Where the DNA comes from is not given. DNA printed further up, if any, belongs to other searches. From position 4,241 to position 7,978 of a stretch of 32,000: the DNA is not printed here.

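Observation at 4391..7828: One 1145-aa ORF occupies the positions of pilW, pilX and pilY1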

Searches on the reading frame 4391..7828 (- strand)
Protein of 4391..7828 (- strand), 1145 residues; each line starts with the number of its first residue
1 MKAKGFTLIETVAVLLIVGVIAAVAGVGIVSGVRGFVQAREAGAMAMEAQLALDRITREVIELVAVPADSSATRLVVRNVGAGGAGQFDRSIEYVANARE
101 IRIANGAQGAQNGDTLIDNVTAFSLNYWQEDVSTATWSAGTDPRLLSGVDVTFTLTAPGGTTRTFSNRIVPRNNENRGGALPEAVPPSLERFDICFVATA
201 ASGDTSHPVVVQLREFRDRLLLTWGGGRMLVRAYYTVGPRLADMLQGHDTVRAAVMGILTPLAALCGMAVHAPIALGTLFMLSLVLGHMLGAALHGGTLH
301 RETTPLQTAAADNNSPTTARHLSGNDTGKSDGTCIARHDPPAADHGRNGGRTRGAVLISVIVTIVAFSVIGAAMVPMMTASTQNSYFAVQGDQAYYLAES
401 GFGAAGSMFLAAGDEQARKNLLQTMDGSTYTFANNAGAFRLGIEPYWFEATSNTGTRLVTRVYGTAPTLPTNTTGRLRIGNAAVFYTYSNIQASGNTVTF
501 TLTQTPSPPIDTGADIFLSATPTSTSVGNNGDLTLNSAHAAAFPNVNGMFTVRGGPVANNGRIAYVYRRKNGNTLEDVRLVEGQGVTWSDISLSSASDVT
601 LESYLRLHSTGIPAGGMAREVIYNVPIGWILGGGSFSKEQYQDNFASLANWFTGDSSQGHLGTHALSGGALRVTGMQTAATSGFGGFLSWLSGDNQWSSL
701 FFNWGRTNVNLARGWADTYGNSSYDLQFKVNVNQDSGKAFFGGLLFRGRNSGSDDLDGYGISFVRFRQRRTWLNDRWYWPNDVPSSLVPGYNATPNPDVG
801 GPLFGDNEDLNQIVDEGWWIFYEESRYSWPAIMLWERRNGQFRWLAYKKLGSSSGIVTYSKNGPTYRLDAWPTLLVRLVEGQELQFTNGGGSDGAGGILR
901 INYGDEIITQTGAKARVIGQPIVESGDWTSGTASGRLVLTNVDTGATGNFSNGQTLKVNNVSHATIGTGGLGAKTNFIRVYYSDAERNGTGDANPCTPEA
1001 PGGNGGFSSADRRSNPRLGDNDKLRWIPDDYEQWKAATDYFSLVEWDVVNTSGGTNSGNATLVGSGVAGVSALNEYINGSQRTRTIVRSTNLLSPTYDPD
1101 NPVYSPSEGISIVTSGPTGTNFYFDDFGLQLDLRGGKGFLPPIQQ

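Call 5: search_protein_families(library=pfam, proteins=[window:4391-7828:-], max_evalue=0.01)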
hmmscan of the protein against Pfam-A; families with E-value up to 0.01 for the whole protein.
window:4391-7828:- (1145 aa): 1 family
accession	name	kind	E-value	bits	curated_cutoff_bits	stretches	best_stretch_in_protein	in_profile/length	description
PF07963.17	N_methyl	-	0.00052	19.9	21.2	1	2-25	3-26/27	Prokaryotic N-terminal methylation motif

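Call 6: search_protein_families(library=ncbifam, proteins=[window:4391-7828:-], max_evalue=0.01)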
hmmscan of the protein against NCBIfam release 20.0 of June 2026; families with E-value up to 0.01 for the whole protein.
window:4391-7828:- (1145 aa): 2 families
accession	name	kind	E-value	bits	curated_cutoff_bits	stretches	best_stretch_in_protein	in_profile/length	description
NF041770.1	CFI_box_CTERM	domain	2.4e-20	72.1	40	1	195-262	1-68/69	CFI-box-CTERM domain-containing protein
TIGR02532.1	IV_pilin_GFxxxE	domain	0.0003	20.5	16.3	1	4-25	2-23/24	prepilin-type N-terminal cleavage/methylation domain-containing protein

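Call 8: find_homologous_proteins(query=window:4394-7828:-)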
Query window:4394-7828:- (1145 aa): 107 proteins with E <= 0.001 among 8000 candidates.
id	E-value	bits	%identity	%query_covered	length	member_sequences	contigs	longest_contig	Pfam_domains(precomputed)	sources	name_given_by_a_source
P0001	0.0e+0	2564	99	100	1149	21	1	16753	-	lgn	-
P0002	0.0e+0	2232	88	100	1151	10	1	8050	-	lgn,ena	-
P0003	0.0e+0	2191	87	100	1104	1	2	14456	-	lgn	-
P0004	0.0e+0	1968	79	100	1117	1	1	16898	-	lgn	-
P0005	0.0e+0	1604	65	100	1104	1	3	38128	-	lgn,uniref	uniref:Prepilin-type N-terminal cleavage/methylation domain-containing protein n=1 Tax=Nitratidesulf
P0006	0.0e+0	1522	63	100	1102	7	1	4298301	-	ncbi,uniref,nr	ncbi:type II secretion system protein [Nitratidesulfovibrio liaohensis]|uniref:Prepilin-type N-termi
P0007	0.0e+0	1490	62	100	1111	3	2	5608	-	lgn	-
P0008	0.0e+0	1481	62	100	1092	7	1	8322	-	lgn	-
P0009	0.0e+0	1471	62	100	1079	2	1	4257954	-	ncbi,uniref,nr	ncbi:PulJ/GspJ family protein [Nitratidesulfovibrio termitidis]|uniref:PulJ/GspJ family protein n=1 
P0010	0.0e+0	1439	60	100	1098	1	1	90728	PF07963.18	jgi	jgi:prepilin-type N-terminal cleavage/methylation domain-containing protein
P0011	0.0e+0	1424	61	100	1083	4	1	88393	-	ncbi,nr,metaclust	ncbi:prepilin-type N-terminal cleavage/methylation domain protein [Desulfovibrio sp. A2]|nr:prepilin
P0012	0.0e+0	1422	60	100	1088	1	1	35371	-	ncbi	-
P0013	0.0e+0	1398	100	56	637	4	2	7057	-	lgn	-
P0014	0.0e+0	1363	59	100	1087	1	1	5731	-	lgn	-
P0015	0.0e+0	1295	54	100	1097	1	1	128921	-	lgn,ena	-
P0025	1.1e-168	582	37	91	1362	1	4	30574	PF07963.18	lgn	-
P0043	1.3e-121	426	31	96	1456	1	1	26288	PF07963.18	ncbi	ncbi:MAG: type II secretion system protein [Smithella sp.]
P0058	9.8e-88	314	30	74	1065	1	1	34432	PF07963.18,PF21471.4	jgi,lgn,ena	-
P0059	1.2e-87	313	30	46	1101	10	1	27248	PF07963.18,PF20773.6,PF21471.4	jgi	jgi:prepilin-type N-terminal cleavage/methylation domain-containing protein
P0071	1.9e-76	276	30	69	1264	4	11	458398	PF07963.18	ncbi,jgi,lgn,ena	-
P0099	1.7e-36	144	25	100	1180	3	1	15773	PF07963.18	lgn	-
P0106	5.3e-10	56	26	36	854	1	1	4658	-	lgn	-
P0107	2.6e-4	37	41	6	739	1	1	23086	-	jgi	jgi:hypothetical protein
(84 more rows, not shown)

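Call 16: search_protein_families(library=pfam, proteins=[P0059, P0058, P0043, P0025, P0071, P0106, P0107, P0099], max_evalue=0.01)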
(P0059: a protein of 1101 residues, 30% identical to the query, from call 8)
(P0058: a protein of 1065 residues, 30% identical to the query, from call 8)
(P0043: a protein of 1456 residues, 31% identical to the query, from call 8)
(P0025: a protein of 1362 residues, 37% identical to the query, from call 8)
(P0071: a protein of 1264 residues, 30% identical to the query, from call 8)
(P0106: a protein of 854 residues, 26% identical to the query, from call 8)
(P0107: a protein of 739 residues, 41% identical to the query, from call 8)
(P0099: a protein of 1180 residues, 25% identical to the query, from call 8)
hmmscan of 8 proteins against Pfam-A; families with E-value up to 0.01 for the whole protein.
P0059 (1101 aa): 3 families
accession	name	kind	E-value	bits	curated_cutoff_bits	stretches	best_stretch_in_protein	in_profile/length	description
PF20773.4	InhA-like_MAM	-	8.8e-10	38.8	26.9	1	763-875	42-165/191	Immune inhibitor A-like, MAM domain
PF21471.3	Reelin_subrepeat-B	-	1e-06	29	27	1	781-872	33-126/127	Reelin subrepeat B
PF07963.17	N_methyl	-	3e-06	27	21.2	1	1-26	1-26/27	Prokaryotic N-terminal methylation motif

P0058 (1065 aa): 2 families
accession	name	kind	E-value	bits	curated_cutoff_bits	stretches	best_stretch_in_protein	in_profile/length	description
PF21471.3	Reelin_subrepeat-B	-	6.1e-07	29.7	27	1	797-896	25-126/127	Reelin subrepeat B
PF07963.17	N_methyl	-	9.7e-07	28.6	21.2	1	1-26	1-26/27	Prokaryotic N-terminal methylation motif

P0043 (1456 aa): 1 family
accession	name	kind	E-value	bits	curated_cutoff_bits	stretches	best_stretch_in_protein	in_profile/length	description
PF07963.17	N_methyl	-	4.1e-06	26.6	21.2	1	56-79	2-25/27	Prokaryotic N-terminal methylation motif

P0025 (1362 aa): 1 family
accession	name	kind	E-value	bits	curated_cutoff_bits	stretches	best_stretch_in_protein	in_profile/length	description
PF07963.17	N_methyl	-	4.8e-06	26.4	21.2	1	31-53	3-25/27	Prokaryotic N-terminal methylation motif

P0071 (1264 aa): 1 family
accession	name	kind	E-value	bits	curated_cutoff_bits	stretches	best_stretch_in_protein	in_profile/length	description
PF07963.17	N_methyl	-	5.8e-09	35.6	21.2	1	12-37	1-26/27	Prokaryotic N-terminal methylation motif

P0106 (854 aa): 1 family
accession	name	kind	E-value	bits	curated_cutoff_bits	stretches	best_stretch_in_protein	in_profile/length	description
PF14341.11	PilX_N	-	0.001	19.5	25.5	1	11-61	1-51/51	PilX N-terminal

P0107 (739 aa): 0 families

P0099 (1180 aa): 1 family
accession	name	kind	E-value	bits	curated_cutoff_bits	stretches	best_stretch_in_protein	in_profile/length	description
PF07963.17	N_methyl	-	1.3e-05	25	21.2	1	10-32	4-26/27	Prokaryotic N-terminal methylation motif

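Call 17: search_protein_families(library=ncbifam, proteins=[P0059, P0058, P0043, P0025, P0071, P0106, P0107, P0099], max_evalue=0.01)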
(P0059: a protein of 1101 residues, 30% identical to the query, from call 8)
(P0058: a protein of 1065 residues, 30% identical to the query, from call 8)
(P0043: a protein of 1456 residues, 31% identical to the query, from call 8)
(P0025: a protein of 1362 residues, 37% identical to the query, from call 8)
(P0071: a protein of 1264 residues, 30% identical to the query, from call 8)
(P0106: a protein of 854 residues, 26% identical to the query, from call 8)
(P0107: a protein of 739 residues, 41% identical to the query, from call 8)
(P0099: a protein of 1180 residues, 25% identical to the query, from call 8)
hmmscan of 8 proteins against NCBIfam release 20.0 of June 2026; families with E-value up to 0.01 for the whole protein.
P0059 (1101 aa): 6 families
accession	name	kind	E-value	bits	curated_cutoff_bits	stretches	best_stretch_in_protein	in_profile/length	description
NF041770.1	CFI_box_CTERM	domain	1.8e-06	27.7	40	1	193-227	1-36/69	CFI-box-CTERM domain-containing protein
TIGR02532.1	IV_pilin_GFxxxE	domain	0.00017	21.3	16.3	1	5-26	2-23/24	prepilin-type N-terminal cleavage/methylation domain-containing protein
NF041002.1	pilin_ComGF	equivalog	0.00025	21.3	80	1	5-76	2-69/139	competence type IV pilus minor pilin ComGF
NF041013.1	T4P_ComGE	equivalog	0.0007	19.7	49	0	6-25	5-24/83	competence type IV pilus minor pilin ComGE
NF038111.1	rhom_dep_M36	equivalog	0.00075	17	1700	0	842-873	1135-1164/1315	rhombosortase-dependent M36 family metallopeptidase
TIGR01710.1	typeII_sec_gspG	equivalog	0.0052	16.8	88.85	1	5-61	1-49/134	type II secretion system major pseudopilin GspG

P0058 (1065 aa): 5 families
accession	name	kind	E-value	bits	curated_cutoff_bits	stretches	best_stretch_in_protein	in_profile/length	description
NF041770.1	CFI_box_CTERM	domain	1.6e-18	66.3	40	1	188-256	1-69/69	CFI-box-CTERM domain-containing protein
NF038128.1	choice_anch_J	domain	7.7e-11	42.5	30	1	758-896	15-162/162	choice-of-anchor J domain-containing protein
TIGR02532.1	IV_pilin_GFxxxE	domain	0.00015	21.5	16.3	1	5-26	2-23/24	prepilin-type N-terminal cleavage/methylation domain-containing protein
TIGR01708.2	typeII_sec_gspH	equivalog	0.00016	21.7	80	1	4-33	1-30/169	type II secretion system minor pseudopilin GspH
NF041002.1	pilin_ComGF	equivalog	0.0038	17.5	80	1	4-72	1-68/139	competence type IV pilus minor pilin ComGF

P0043 (1456 aa): 7 families
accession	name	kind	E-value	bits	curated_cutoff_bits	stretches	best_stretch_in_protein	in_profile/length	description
NF041770.1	CFI_box_CTERM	domain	6.9e-22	77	40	1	255-321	1-67/69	CFI-box-CTERM domain-containing protein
TIGR02532.1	IV_pilin_GFxxxE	domain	2.2e-06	27.2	16.3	1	58-80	1-23/24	prepilin-type N-terminal cleavage/methylation domain-containing protein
NF007862.0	PRK10574.1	equivalog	0.00029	21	138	1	56-189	2-121/145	prepilin peptidase-dependent pilin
NF007800.0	PRK10506.1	equivalog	0.00052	19.9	158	1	54-104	4-53/163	prepilin peptidase-dependent protein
NF041013.1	T4P_ComGE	equivalog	0.0014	18.6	49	0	368-414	4-50/83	competence type IV pilus minor pilin ComGE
NF041002.1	pilin_ComGF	equivalog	0.0017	18.6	80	1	58-120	1-61/139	competence type IV pilus minor pilin ComGF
TIGR01708.2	typeII_sec_gspH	equivalog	0.0073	16.3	80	1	58-88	1-27/169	type II secretion system minor pseudopilin GspH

P0025 (1362 aa): 7 families
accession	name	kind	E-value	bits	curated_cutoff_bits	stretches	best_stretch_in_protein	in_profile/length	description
NF041770.1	CFI_box_CTERM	domain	1e-22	79.7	40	1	223-291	1-69/69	CFI-box-CTERM domain-containing protein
TIGR02532.1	IV_pilin_GFxxxE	domain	1.2e-06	28.1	16.3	1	32-54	1-23/24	prepilin-type N-terminal cleavage/methylation domain-containing protein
TIGR01710.1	typeII_sec_gspG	equivalog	0.00014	21.9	88.85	1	33-87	1-47/134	type II secretion system major pseudopilin GspG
NF007862.0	PRK10574.1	equivalog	0.0013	18.8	138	1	31-83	3-48/145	prepilin peptidase-dependent pilin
NF041013.1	T4P_ComGE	equivalog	0.0031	17.6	49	0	32-83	3-54/83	competence type IV pilus minor pilin ComGE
TIGR02523.1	type_IV_pilV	equivalog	0.0034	17.9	52.2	1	32-178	1-136/139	type IV pilus modification protein PilV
NF007800.0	PRK10506.1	equivalog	0.0098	15.7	158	0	29-57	5-33/163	prepilin peptidase-dependent protein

P0071 (1264 aa): 7 families
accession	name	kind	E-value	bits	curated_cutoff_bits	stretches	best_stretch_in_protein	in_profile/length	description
NF041770.1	CFI_box_CTERM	domain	1e-22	79.7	40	1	214-282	1-69/69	CFI-box-CTERM domain-containing protein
TIGR02532.1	IV_pilin_GFxxxE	domain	2.6e-07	30.2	16.3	1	15-37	1-23/24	prepilin-type N-terminal cleavage/methylation domain-containing protein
TIGR01708.2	typeII_sec_gspH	equivalog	1.5e-05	25.1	80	1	15-37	1-23/169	type II secretion system minor pseudopilin GspH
TIGR01710.1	typeII_sec_gspG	equivalog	2.3e-05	24.4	88.85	1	16-73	1-50/134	type II secretion system major pseudopilin GspG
NF007800.0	PRK10506.1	equivalog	4.8e-05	23.2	158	1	10-62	3-48/163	prepilin peptidase-dependent protein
NF007862.0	PRK10574.1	equivalog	0.00038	20.6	138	1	12-37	1-26/145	prepilin peptidase-dependent pilin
NF041775.1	typeIV_PilA_Myxo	equivalog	0.0063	16.5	400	0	14-37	9-32/214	type IV pilin protein PilA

P0106 (854 aa): 0 families

P0107 (739 aa): 4 families
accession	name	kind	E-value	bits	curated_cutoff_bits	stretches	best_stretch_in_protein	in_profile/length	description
NF040596.1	MXAN_2562_fam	subfamily_domain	6e-61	205.7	100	1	519-739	2-208/208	MXAN_2562 family outer membrane beta-barrel protein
NF041770.1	CFI_box_CTERM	domain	3.3e-21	74.9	40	1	376-444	1-69/69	CFI-box-CTERM domain-containing protein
NF045522.1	MXAN_2561_fam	equivalog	1.9e-10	40.8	150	1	24-203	20-195/304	MXAN_2561 family MXYO-CTERM-anchored protein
NF053801.1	OM_Bd0486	exception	4.6e-06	26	370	1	531-712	172-333/356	Bd0486 family outer membrane beta-barrel protein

P0099 (1180 aa): 6 families
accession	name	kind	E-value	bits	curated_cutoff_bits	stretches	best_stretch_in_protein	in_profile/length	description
NF041770.1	CFI_box_CTERM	domain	6.3e-22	77.2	40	1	196-264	1-69/69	CFI-box-CTERM domain-containing protein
TIGR02532.1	IV_pilin_GFxxxE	domain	6.1e-06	25.9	16.3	1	11-32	2-23/24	prepilin-type N-terminal cleavage/methylation domain-containing protein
TIGR01708.2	typeII_sec_gspH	equivalog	0.0024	17.9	80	1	11-38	2-29/169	type II secretion system minor pseudopilin GspH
TIGR02523.1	type_IV_pilV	equivalog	0.0026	18.3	52.2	1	11-86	2-74/139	type IV pilus modification protein PilV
TIGR01710.1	typeII_sec_gspG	equivalog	0.0042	17.1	88.85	1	11-53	1-43/134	type II secretion system major pseudopilin GspG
TIGR02596.1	TIGR02596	subfamily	0.007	16.5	70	1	13-60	1-48/196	Verru_Chthon cassette protein D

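Call 20: find_related_loci(query=A1, collection=genome_contigs, flank=10000)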
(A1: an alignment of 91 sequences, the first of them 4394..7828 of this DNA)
Query A1 (1145 aa) in genome_contigs; peptide patterns used: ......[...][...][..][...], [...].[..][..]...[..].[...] (x = any residue, [..] = any of these).
600 stretches matched a pattern (row limit reached: there are more); 21 encode a relative of the query (tblastn E <= 1e-3); 21 distinct loci.
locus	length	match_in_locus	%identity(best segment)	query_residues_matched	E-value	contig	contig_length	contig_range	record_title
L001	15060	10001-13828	37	5-1145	1e-164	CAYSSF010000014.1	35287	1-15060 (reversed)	MAG TPA_asm: uncultured Syntrophaceae bacterium isolate SRP062349_co5_36 genome assembly, contig: NODE_279_length_35287_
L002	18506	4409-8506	32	4-1145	2e-134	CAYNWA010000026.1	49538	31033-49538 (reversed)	MAG TPA_asm: uncultured Smithella sp. isolate binchicken_co405_44 genome assembly, contig: NODE_956_length_49538_cov_29.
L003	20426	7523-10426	34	2-1145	9e-94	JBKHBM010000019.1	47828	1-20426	MAG: Desulfatibacillaceae bacterium isolate D1M01_5 NODE_707_length_47828_cov_9.889059, whole genome shotgun sequence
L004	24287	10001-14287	42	1-1145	2e-156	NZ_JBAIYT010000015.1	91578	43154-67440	Nitratidesulfovibrio sp. 1201_IL3209 NODE_15_length_91578_cov_61.026473, whole genome shotgun sequence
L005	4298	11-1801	29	393-1145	7e-33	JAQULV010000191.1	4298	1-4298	MAG: Smithellaceae bacterium isolate STD1_139 NODE_86591_length_4298_cov_2.524095_Sandtown_D1, whole genome shotgun sequ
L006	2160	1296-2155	39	2-448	6e-28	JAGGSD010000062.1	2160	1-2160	MAG: Syntrophobacterales bacterium isolate AUK013 PB_MANV_013_c_000000003056, whole genome shotgun sequence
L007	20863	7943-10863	26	2-1145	1e-41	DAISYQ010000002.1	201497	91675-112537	MAG TPA_asm: Syntrophales bacterium isolate CTOTU18710 NODE_26_length_201497_cov_7.655057, whole genome shotgun sequence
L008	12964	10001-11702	24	2-663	2e-15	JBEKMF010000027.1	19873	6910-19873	MAG: Smithellaceae bacterium isolate SPRUCE 388 SPRUCE_388_27, whole genome shotgun sequence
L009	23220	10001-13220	32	2-552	6e-13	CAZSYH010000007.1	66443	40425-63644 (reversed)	MAG TPA_asm: uncultured Syntrophaceae bacterium isolate SRP178699_co1_570 genome assembly, contig: NODE_332_length_66443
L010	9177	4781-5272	25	5-173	2e-11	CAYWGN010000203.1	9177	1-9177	MAG TPA_asm: uncultured Desulfobacula sp. isolate binchicken_co243_219 genome assembly, contig: NODE_6969_length_9177_co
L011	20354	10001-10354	32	1-129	2e-11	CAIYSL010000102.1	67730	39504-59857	MAG: uncultured Syntrophobacterales bacterium isolate LaPlata_bin-3846 genome assembly, contig: bin-3846:102/141, whole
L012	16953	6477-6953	26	5-173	3e-11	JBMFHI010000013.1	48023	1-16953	MAG: Syntrophobacteraceae bacterium isolate KM4311-20 NODE_13_length_48023_cov_4.013578, whole genome shotgun sequence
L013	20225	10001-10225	40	2-73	1e-10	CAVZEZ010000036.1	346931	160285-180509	MAG: uncultured delta proteobacterium isolate MFD05684.bin.1.177 genome assembly, contig: contig_899, whole genome shotg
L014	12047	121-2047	30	5-752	3e-10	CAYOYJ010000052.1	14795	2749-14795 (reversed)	MAG TPA_asm: uncultured Syntrophales bacterium isolate binchicken_co87_378 genome assembly, contig: NODE_5487_length_147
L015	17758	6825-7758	29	5-452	1e-10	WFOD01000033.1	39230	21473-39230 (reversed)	MAG: Deltaproteobacteria bacterium isolate S012_135 k151_144735, whole genome shotgun sequence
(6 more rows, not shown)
